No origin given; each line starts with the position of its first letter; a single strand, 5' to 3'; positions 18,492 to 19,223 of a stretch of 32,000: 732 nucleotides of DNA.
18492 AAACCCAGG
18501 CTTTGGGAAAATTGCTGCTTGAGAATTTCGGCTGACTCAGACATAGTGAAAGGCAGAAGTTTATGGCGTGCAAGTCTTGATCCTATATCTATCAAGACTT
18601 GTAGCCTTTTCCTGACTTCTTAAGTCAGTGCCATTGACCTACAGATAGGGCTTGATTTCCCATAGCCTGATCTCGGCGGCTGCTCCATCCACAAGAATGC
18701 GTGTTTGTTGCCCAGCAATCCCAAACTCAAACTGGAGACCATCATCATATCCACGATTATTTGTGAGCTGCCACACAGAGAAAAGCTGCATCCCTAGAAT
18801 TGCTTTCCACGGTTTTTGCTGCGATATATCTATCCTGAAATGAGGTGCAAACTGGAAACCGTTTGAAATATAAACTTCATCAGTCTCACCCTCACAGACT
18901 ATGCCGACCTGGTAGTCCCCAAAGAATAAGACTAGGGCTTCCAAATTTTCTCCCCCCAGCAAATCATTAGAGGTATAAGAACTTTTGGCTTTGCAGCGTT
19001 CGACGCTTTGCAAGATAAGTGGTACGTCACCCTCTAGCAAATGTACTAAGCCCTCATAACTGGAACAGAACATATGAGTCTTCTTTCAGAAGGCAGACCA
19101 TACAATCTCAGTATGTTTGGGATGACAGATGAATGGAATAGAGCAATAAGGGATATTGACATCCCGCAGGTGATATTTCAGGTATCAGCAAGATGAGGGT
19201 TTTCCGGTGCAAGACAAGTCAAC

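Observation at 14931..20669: Uncharacterised four-gene cassette: HExxH zincin-like protein, two HEAT-repeat proteins and a small protein. Candidate toxin/immunity or protease-regulator system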

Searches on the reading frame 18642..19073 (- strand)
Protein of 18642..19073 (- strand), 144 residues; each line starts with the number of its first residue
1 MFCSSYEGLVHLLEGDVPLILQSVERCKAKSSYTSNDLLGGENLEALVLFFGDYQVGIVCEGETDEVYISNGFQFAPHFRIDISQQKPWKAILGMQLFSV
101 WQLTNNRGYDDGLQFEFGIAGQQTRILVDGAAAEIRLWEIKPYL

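Call 3: search_protein_families(library=pfam, proteins=[window:18642-19073:-], max_evalue=1)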
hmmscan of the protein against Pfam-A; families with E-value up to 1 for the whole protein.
window:18642-19073:- (144 aa): 1 family
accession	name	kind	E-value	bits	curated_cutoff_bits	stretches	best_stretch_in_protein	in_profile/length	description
PF19860.4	DUF6334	-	3.7e-32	110.9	25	1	18-143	4-124/125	Family of unknown function (DUF6334)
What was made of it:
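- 18639..19073 (-): P3, 144 aa. DUF6334 family. Inferred orphan immunity protein of a polymorphic-toxin system. Pfam PF19860, E 4e-32 (call 3).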

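Call 4: search_protein_families(library=ncbifam, proteins=[window:18642-19073:-], max_evalue=1)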
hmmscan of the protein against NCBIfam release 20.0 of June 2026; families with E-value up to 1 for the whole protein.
window:18642-19073:- (144 aa): 1 family
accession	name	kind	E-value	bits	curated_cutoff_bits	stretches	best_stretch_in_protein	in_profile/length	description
NF038237.1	retron_Ec67_fus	exception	0.012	14.1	450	1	49-87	349-387/572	retron Ec67 family RNA-directed DNA polymerase/endonuclease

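Call 5: search_protein_families(library=padloc, proteins=[window:18642-19073:-], max_evalue=1)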
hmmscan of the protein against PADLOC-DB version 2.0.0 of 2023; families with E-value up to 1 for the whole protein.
window:18642-19073:- (144 aa): 2 families
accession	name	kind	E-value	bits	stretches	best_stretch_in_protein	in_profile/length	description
PDLC02963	RT-Toprim_I-C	-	0.0088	12.6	1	50-74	344-368/552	single gene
PDLC02966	RT-Toprim_I-C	-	0.0092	12.5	1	49-74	345-370/568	single gene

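Call 22: find_homologous_proteins(query=window:18642-19073:-, max_evalue=0.001)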
Query window:18642-19073:- (144 aa): 4 proteins with E <= 0.001 among 39 candidates.
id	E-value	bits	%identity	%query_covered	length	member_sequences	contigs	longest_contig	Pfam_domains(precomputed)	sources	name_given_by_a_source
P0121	1.0e-89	316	97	100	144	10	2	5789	PF19860.6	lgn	-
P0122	1.6e-82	293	88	100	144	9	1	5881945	PF19860.6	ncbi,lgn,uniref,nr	ncbi:DUF6334 family protein [Acaryochloris marina]|uniref:DUF6334 family protein n=1 Tax=Acaryochlor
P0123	1.5e-81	289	88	100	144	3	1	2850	PF19860.6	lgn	-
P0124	8.5e-40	154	55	98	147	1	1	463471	PF19860.6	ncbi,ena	-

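Call 27: find_encoding_contigs(protein=P0124, flank=8000, max_places=3)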
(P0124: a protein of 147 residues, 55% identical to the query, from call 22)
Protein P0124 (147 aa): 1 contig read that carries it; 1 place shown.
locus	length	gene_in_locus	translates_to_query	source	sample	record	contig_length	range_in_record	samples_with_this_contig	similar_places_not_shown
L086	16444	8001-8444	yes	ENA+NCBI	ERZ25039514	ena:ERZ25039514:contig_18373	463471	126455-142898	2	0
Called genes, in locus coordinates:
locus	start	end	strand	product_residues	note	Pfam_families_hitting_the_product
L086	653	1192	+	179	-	PF00595:PDZ (weak), PF13180:PDZ_2 (weak), PF17820:PDZ_6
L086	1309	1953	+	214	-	PF03781:FGE-sulfatase (weak)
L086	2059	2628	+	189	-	-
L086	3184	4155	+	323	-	PF13646:HEAT_2 (faint)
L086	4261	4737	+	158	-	PF02861:Clp_N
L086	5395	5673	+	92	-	-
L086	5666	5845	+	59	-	-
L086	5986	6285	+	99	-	-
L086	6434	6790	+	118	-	-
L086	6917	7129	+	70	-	-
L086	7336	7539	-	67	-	-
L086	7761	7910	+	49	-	-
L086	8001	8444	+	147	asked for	PF19860:DUF6334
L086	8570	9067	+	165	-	-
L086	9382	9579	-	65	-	-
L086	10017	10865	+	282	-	-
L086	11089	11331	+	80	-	-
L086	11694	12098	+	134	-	PF02470:MlaD (weak)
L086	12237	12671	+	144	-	-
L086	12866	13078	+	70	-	-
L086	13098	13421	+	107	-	-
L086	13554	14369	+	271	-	PF23598:LRR_14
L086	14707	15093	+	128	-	PF04986:Y2_Tnp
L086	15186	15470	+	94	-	-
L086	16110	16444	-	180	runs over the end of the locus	-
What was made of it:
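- L086 is a long same-strand array of small genes that also includes HEAT and LRR genes (call 27).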

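Call 35: search_dna_similar(query=window:18642-19073:-, collection=plasmids, mode=protein, max_evalue=0.001, max_rows=20)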
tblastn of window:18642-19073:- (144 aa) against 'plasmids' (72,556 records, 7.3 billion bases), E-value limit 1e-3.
No match.

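Call 52: find_related_loci(query=A3, collection=metagenome_contigs, flank=5000)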
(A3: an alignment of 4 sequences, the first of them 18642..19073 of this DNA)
Query A3 (144 aa) in metagenome_contigs; peptide patterns used: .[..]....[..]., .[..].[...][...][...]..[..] (x = any residue, [..] = any of these).
111 stretches matched a pattern; 1 encode a relative of the query (tblastn E <= 1e-3); 1 distinct loci.
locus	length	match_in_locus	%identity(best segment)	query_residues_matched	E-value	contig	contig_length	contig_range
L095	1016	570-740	33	75-128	3e-9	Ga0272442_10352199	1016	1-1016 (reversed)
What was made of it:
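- Tried and rejected: The metagenome scan for DUF6334 returned a single short contig (call 52).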

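Call 56: find_homologous_proteins(query=A4, max_evalue=0.01)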
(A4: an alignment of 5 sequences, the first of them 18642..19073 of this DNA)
Query A4 (5 sequences) (144 aa, profile of the alignment): 23 proteins with E <= 0.01 among 2324 candidates.
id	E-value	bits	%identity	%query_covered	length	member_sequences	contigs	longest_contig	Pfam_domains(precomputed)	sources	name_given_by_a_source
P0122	4.4e-69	249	88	100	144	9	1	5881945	PF19860.6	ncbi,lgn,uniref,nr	ncbi:DUF6334 family protein [Acaryochloris marina]|uniref:DUF6334 family protein n=1 Tax=Acaryochlor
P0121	8.9e-66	238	97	100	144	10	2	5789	PF19860.6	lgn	-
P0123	2.0e-65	237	88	100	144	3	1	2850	PF19860.6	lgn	-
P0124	3.2e-63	230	55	98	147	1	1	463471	PF19860.6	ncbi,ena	-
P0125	3.3e-50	187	33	38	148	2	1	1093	PF19860.6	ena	-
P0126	1.0e-43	166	55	99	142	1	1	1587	PF19860.6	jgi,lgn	jgi:Family of unknown function (DUF6334)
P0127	6.0e-40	154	33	53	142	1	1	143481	PF19860.6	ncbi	ncbi:MAG: DUF6334 family protein [Sporichthyaceae bacterium]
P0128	4.1e-30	122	28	67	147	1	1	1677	PF19860.6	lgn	-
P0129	3.8e-28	116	28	65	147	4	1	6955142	PF19860.6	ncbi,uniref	ncbi:DUF6334 family protein [Hahella sp. NBU794]|uniref:DUF6334 family protein n=1 Tax=Hahella sp. N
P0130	2.1e-27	113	32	42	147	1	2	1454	PF19860.6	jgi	jgi:hypothetical protein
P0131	8.4e-26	108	29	65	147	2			PF19860.6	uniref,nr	uniref:Uncharacterized protein n=1 Tax=Hahella chejuensis TaxID=158327 RepID=W6JXC1_9GAMM|nr:hypothe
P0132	2.3e-25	107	26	72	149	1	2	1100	PF19860.6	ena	-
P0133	1.3e-24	104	32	42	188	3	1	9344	PF19860.6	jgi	jgi:hypothetical protein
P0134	3.2e-24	103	34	43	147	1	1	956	PF19860.6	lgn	-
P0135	5.1e-24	102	29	42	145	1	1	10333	PF19860.6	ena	-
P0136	1.7e-23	101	31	39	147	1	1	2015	PF19860.6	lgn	-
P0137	1.9e-23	101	44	84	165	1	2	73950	PF19860.6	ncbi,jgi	jgi:hypothetical protein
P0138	3.5e-23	100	39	26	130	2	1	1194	PF19860.6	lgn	-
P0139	2.1e-22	97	36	50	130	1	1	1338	PF19860.6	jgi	jgi:hypothetical protein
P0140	2.0e-21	94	31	44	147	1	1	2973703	PF19860.6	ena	-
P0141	1.2e-20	92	33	41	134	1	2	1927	PF19860.6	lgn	-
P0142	1.1e-18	85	31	67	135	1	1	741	PF19860.6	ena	-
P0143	5.0e-15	73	32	65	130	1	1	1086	PF19860.6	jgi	jgi:hypothetical protein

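Call 57: find_encoding_contigs(protein=P0129, flank=7000, max_places=2)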
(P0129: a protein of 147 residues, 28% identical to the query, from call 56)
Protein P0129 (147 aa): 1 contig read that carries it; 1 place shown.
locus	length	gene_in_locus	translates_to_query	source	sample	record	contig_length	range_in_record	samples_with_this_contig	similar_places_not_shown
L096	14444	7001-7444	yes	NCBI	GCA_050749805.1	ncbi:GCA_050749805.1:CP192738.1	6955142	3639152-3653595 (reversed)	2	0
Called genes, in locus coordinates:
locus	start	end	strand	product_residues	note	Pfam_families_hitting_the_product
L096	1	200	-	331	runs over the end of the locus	PF00005:ABC_tran, PF13304:AAA_21 (faint), PF08352:oligo_HPY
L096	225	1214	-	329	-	PF00005:ABC_tran, PF08352:oligo_HPY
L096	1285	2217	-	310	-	PF12911:OppC_N, PF00528:BPD_transp_1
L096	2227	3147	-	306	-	PF00528:BPD_transp_1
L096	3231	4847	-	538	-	PF00496:SBP_bac_5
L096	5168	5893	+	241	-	-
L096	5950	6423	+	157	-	-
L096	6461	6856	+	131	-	PF15585:Imm7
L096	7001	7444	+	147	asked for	PF19860:DUF6334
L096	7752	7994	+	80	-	-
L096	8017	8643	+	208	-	PF00702:Hydrolase (weak), PF12710:HAD, PF13419:HAD_2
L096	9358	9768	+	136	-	-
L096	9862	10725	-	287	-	-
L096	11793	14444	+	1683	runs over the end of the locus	PF00668:Condensation, PF00501:AMP-binding, PF00550:PP-binding, PF00109:ketoacyl-synt, PF02801:Ketoacyl-synt_C, PF16197:KAsynt_C_assoc, PF22336:RhiE-like_linker, PF22621:CurL-like_PKS_C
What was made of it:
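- In Hahella, DUF6334 follows Imm7 (call 57).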

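Call 58: find_encoding_contigs(protein=P0140, flank=7000, max_places=2)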
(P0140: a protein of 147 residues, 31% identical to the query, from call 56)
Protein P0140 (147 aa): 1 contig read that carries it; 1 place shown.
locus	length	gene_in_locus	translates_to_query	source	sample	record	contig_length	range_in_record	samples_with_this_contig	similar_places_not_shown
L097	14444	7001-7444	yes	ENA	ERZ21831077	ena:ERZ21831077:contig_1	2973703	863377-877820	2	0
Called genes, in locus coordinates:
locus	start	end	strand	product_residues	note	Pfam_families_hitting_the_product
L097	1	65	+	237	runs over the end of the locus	-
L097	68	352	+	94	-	PF14119:DUF4288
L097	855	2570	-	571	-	PF01609:DDE_Tnp_1 (weak)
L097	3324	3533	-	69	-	PF21748:UPF0150 (weak), PF15919:HicB_lk_antitox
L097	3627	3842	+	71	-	-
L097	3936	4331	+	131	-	PF20586:DUF6788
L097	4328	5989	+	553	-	PF01609:DDE_Tnp_1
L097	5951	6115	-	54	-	-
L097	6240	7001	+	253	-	-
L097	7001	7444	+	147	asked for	PF19860:DUF6334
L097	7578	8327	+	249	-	-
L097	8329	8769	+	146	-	-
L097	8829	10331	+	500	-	PF01609:DDE_Tnp_1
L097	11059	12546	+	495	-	PF07819:PGAP1 (weak)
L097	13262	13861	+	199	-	-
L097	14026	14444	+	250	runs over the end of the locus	PF01209:Ubie_methyltran (weak), PF13489:Methyltransf_23, PF13847:Methyltransf_31, PF08241:Methyltransf_11, PF08242:Methyltransf_12, PF13649:Methyltransf_25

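Call 59: find_encoding_contigs(protein=P0137, flank=7000, max_places=2)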
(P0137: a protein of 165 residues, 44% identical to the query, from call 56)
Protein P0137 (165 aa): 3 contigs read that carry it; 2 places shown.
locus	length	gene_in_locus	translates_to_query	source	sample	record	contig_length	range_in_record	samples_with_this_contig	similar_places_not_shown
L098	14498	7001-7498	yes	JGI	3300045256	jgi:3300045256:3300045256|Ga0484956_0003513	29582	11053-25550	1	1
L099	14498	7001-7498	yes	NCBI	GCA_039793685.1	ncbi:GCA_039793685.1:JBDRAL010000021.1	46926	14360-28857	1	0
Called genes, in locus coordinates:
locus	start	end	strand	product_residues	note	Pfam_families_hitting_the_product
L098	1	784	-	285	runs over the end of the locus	PF02749:QRPTase_N, PF01729:QRPTase_C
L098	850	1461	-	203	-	PF05685:Uma2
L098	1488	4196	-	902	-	PF00133:tRNA-synt_1, PF09334:tRNA-synt_1g (weak), PF13603:tRNA-synt_1_2 (weak), PF09334:tRNA-synt_1g (weak), PF08264:Anticodon_1, PF10458:Val_tRNA-synt_C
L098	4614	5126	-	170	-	-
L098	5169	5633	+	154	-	-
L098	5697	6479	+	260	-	PF14094:DUF4272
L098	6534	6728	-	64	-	-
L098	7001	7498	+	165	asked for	PF19860:DUF6334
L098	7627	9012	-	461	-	PF13360:PQQ_2, PF01011:PQQ (faint), PF13360:PQQ_2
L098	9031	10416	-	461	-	PF10396:TrmE_N, PF12631:MnmE_helical, PF03193:RsgA_GTPase (faint), PF00350:Dynamin_N (faint), PF01926:MMR_HSR1, PF02421:FeoB_N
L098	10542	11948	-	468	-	PF00072:Response_reg, PF20030:bpMoxR (weak), PF00158:Sigma54_activat, PF14532:Sigma54_activ_2, PF01078:Mg_chelatase (faint), PF07728:AAA_5, PF25601:AAA_lid_14, PF02954:HTH_8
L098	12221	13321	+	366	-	PF13428:TPR_14 (faint), PF00072:Response_reg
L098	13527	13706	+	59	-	-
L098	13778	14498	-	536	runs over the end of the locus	PF00905:Transpeptidase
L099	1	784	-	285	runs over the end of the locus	PF02749:QRPTase_N, PF01729:QRPTase_C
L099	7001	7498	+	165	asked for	PF19860:DUF6334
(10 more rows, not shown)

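Call 62: search_protein_families(library=pfam, proteins=[L097:6240-6998:+, L097:7578-8324:+, L097:8329-8766:+, L096:5168-5890:+, L096:5950-6420:+, L096:7752-7991:+, L095:130-369:+, L098:5169-5630:+], max_evalue=0.1)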
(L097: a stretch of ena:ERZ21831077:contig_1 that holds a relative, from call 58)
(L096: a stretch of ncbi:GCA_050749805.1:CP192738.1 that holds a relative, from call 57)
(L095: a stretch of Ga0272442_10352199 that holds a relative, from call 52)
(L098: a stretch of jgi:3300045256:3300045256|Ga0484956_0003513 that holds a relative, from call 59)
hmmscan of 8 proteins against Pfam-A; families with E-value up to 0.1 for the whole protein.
L097:6240-6998:+ (253 aa): 2 families
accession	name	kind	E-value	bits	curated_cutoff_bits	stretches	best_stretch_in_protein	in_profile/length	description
PF00107.32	ADH_zinc_N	-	0.013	15.9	31.8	1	114-168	22-77/129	Zinc-binding dehydrogenase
PF16611.10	RGS12_us2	-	0.049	14.5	27.2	0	97-125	23-51/72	Unstructured region between RBD and GoLoco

L097:7578-8324:+ (249 aa): 0 families

L097:8329-8766:+ (146 aa): 0 families

L096:5168-5890:+ (241 aa): 0 families

L096:5950-6420:+ (157 aa): 2 families
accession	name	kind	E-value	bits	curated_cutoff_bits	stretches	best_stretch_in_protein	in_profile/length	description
PF17094.10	UPF0715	-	0.04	14.7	27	1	31-136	7-114/119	Uncharacterised protein family (UPF0715)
PF09843.14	DUF2070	-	0.043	12.6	30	1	11-140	63-178/561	Predicted membrane protein (DUF2070)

L096:7752-7991:+ (80 aa): 1 family
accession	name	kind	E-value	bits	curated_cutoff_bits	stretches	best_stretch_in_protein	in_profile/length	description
PF16468.10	DUF5049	-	0.015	15.7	28.7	1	32-61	8-37/57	Domain of unknown function (DUF5049)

L095:130-369:+ (80 aa): 0 families

L098:5169-5630:+ (154 aa): 1 family
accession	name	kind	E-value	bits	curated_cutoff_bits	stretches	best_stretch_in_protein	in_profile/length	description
PF22562.2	UBA_7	-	0.021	15.2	27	1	12-36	21-45/48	UBA-like domain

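Call 79: predict_structure(alignment_id=A6)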
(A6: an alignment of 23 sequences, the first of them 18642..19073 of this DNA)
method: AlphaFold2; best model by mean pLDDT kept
length: 144 residues; sequences in the alignment: 23
mean_pLDDT: 85.7   pTM: 0.83
mean pLDDT of the five models: 85.7, 84.9, 82.2, 81.3, 73.3
residues with pLDDT >= 90: 80; 70-90: 46; 50-70: 13; < 50: 5
segments of 3 or more residues with pLDDT < 50: 33-35
pLDDT, mean of each block of 10 residues (from residue 1): 91 92 91 50 82 93 87 76 95 94 87 90 90 89 69
secondary structure, 60 per line:
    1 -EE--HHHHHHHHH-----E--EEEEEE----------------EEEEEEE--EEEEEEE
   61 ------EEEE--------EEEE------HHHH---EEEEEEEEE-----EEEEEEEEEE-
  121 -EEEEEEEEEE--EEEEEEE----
elements in order: H6-14 E23-28 E45-51 E54-60 E67-70 E79-82 H89-92 E96-104 E110-119 E122-131 E134-140

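Call 82: fold_search(model_id=the predicted structure, library=pdb)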
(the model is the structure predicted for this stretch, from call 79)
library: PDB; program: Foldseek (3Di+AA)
matches with E <= 10: 384; with E <= 0.001: 0
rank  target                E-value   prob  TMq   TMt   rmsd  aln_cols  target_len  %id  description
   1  5boi                  2.2e-01  0.13  0.20  0.14  16.4       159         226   12  Bacillus megaterium YpeB C-terminal domain (released 2015-08-12)
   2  6pon_B                2.6e-01  0.54  0.36  0.23   8.5       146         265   11  CRYSTAL STRUCTURE OF THE N-TERMINAL DOMAIN OF FIBRONECTIN- BINDING PROTEIN PAVA FROM STREPTOCOCCUS PNEUMONIAE (released 2019-07-31)
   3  9a1m_D                4.0e-01  0.16  0.23  0.05   9.2       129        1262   12  Integrative model of the nuclear pore complex from Schizosaccharomyces pombe (released 2021-11-12)
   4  6cx4                  4.4e-01  0.13  0.22  0.14  13.1       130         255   13  V180A Mutant of Yeast PCNA (released 2018-04-11)
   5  9hcj_T1               4.9e-01  0.16  0.30  0.06   9.9       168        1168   10  D. discoideum nuclear pore complex (released 2024-12-25)
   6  3doa                  6.5e-01  0.35  0.35  0.21   8.1       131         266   11  The crystal structure of the fibrinogen binding protein from Staphylococcus aureus (released 2008-09-30)
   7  9ivd_A                6.8e-01  0.18  0.27  0.08   9.2       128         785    8  Cryo-EM structure of CyclinD1 bound AMBRA1-DDB1 (released 2025-04-23)
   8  6pon_A                7.2e-01  0.33  0.37  0.24   8.4       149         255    9  CRYSTAL STRUCTURE OF THE N-TERMINAL DOMAIN OF FIBRONECTIN- BINDING PROTEIN PAVA FROM STREPTOCOCCUS PNEUMONIAE (released 2019-07-31)
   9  9vtk                  7.6e-01  0.08  0.21  0.05  14.7       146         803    8  Structure of the family PL40 Ulvan Lyase Uly1040 (released 2025-12-24)
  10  6w9w                  8.9e-01  0.13  0.24  0.15  12.0       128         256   13  R80A PCNA mutant defective in BIR (released 2020-09-23)
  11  8dr4_F                8.9e-01  0.11  0.23  0.14  13.3       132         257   14  Open state of RFC:PCNA bound to a 3' ss/dsDNA junction (DNA2) without NTD (released 2022-08-17)
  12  8gj5_B                8.9e-01  0.09  0.21  0.13  14.2       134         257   13  fungal pcna and peptidomimetic (released 2024-01-24)
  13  6e7o_B                9.4e-01  0.05  0.19  0.17  14.1       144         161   10  Crystal structure of deglycosylated human EPDR1 (released 2019-01-23)
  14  7phv_A                9.9e-01  0.07  0.22  0.12  13.5       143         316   12  PfCyRPA bound to monoclonal antibody Cy.007 Fab fragment (released 2022-02-09)
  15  8s1u_H                1.0e+00  0.28  0.35  0.13   8.8       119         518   12  YlmH bound to stalled 50S subunits with RqcH and PtRNA (released 2024-06-12)
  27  5n4p                  1.5e+00  0.09  0.24  0.25  13.1       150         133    9  Human myelin P2, mutant I52T (released 2017-08-09)
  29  5n4m                  1.6e+00  0.09  0.24  0.26  13.2       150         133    9  Human myelin protein P2, mutant I43N (released 2017-08-09)
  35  6xw9                  1.9e+00  0.08  0.24  0.25  13.2       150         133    9  Human myelin protein P2 mutant K120S (released 2020-04-08)
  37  7nrw                  2.0e+00  0.08  0.24  0.25  13.3       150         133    9  Human myelin protein P2 mutant M114T (released 2021-09-01)
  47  6xua                  2.3e+00  0.07  0.23  0.25  13.3       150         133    9  Human myelin protein P2 mutant K21Q (released 2020-04-08)
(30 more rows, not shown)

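Call 88: find_encoding_contigs(protein=P0135, flank=6000, max_places=2)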
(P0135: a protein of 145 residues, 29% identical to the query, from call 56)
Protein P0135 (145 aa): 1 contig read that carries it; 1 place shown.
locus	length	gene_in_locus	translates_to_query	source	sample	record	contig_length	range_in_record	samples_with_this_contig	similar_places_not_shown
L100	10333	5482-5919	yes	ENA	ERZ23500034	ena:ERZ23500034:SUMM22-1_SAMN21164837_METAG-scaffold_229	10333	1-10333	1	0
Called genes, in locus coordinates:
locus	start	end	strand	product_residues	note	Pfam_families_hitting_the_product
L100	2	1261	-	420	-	?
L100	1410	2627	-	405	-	PF07690:MFS_1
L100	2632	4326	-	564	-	PF00664:ABC_membrane, PF00005:ABC_tran, PF13401:AAA_22 (faint), PF02463:SMC_N (weak)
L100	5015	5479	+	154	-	-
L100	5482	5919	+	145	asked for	PF19860:DUF6334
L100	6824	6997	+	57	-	-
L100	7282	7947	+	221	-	PF05494:MlaC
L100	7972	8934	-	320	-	PF00561:Abhydrolase_1, PF12146:Hydrolase_4 (faint), PF12697:Abhydrolase_6 (weak)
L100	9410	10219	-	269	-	PF00106:adh_short, PF13561:adh_short_C2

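Call 89: find_encoding_contigs(protein=P0133, flank=6000, max_places=2)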
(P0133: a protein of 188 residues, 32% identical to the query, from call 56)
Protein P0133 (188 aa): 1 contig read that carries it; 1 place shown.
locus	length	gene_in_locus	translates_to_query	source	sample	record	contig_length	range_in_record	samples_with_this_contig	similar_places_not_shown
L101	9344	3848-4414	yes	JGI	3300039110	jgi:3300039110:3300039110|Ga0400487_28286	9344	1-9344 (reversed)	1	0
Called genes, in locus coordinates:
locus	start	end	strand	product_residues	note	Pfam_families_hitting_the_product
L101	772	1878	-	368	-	PF01757:Acyl_transf_3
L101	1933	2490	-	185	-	PF13975:gag-asp_proteas, PF13650:Asp_protease_2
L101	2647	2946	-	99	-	-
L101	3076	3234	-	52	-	-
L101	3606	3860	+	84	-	-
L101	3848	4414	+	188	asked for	PF19860:DUF6334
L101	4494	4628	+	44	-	-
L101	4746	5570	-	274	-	PF02627:CMD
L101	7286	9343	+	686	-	?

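Call 90: find_encoding_contigs(protein=P0126, flank=3000, max_places=2)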
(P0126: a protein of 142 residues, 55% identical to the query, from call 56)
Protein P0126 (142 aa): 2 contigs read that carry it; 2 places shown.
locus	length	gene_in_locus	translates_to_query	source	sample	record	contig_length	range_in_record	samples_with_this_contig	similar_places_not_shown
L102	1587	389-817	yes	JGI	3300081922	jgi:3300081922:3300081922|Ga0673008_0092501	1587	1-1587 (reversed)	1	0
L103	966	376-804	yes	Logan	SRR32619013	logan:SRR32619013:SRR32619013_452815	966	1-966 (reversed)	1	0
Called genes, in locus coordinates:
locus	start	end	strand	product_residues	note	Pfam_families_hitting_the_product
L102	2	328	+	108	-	?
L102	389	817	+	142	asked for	PF19860:DUF6334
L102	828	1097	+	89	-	-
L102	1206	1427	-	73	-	-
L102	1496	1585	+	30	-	?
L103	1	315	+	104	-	?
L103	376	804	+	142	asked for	PF19860:DUF6334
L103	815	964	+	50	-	?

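Call 101: search_protein_representatives(alignment_id=A6)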
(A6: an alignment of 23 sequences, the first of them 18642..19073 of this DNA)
Query: 23 sequences, 142 profile positions. Proteins with E-value up to 0.001 (for the whole library): 829; up to 1e-10: 464; up to 1e-30: 15. The best 150 are listed.
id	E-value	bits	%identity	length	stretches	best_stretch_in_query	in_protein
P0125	1.3e-54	199.8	-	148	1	1-141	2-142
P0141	7.0e-44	165.0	-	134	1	3-136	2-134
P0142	1.5e-40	154.3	-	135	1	1-136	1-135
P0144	2.7e-39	150.2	-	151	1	7-138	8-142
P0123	1.0e-37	145.1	-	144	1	2-138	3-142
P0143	3.1e-37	143.5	-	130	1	1-133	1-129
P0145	6.6e-37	142.4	-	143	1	5-137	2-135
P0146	7.8e-36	138.9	-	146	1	5-139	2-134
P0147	2.0e-34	134.3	-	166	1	8-138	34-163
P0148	4.6e-34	133.2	-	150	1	4-136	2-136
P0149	5.7e-33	129.6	-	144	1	8-136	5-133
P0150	8.8e-32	125.8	-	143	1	6-134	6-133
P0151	5.8e-31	123.1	-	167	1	5-137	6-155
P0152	6.2e-31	123.0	-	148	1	4-137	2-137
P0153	7.6e-31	122.8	-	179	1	7-133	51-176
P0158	6.4e-30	119.8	-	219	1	5-133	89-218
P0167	5.4e-27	110.3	-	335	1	3-138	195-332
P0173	4.8e-25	104.0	-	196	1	21-133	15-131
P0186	2.8e-23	98.2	-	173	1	35-139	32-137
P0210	1.0e-21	93.2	-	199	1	27-138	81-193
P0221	6.7e-21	90.5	-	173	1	18-136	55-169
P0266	2.0e-18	82.5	-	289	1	6-136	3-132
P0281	8.6e-18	80.4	-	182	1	35-136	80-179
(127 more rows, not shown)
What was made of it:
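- DUF6334 is rare, 829 of 1.84e9 representative proteins (call 101), so a chance expectation is roughly 1e-4 for about 200 neighbour positions.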
